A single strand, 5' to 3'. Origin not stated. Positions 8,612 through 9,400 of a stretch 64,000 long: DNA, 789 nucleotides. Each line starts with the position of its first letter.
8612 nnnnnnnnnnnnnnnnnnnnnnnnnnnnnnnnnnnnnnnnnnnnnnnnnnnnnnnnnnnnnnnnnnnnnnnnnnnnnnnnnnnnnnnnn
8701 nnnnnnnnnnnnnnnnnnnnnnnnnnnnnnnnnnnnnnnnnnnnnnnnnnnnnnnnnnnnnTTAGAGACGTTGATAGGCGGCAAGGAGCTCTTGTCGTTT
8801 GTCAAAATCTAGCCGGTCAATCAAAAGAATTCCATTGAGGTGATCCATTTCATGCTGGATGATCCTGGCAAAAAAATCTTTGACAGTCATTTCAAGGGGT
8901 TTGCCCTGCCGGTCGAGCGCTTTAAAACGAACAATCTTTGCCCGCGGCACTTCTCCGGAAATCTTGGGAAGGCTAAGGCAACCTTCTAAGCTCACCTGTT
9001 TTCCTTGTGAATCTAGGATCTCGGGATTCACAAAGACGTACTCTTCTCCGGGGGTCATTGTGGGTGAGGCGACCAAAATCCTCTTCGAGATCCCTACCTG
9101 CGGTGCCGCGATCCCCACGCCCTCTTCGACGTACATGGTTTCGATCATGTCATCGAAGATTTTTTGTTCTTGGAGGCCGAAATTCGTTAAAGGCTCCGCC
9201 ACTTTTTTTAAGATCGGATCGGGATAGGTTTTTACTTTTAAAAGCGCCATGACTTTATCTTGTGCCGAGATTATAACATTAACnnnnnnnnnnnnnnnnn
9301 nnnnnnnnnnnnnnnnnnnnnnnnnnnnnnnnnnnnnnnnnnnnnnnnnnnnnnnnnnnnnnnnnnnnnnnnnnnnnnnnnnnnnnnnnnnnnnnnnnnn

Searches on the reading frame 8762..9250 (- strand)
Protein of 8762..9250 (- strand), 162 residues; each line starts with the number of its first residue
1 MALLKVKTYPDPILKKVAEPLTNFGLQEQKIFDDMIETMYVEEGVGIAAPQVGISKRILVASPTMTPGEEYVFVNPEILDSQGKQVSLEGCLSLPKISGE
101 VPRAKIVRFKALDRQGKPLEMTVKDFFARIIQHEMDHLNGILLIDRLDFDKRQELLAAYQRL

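Call 67: search_protein_families(library=pfam, proteins=[window:8762-9250:-], max_evalue=0.0001)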
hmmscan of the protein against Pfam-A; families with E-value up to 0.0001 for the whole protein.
window:8762-9250:- (162 aa): 1 family
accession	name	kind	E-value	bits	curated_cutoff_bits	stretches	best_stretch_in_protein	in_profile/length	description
PF01327.26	Pep_deformylase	-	4.2e-50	169.8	22.8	1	4-152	2-155/156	Polypeptide deformylase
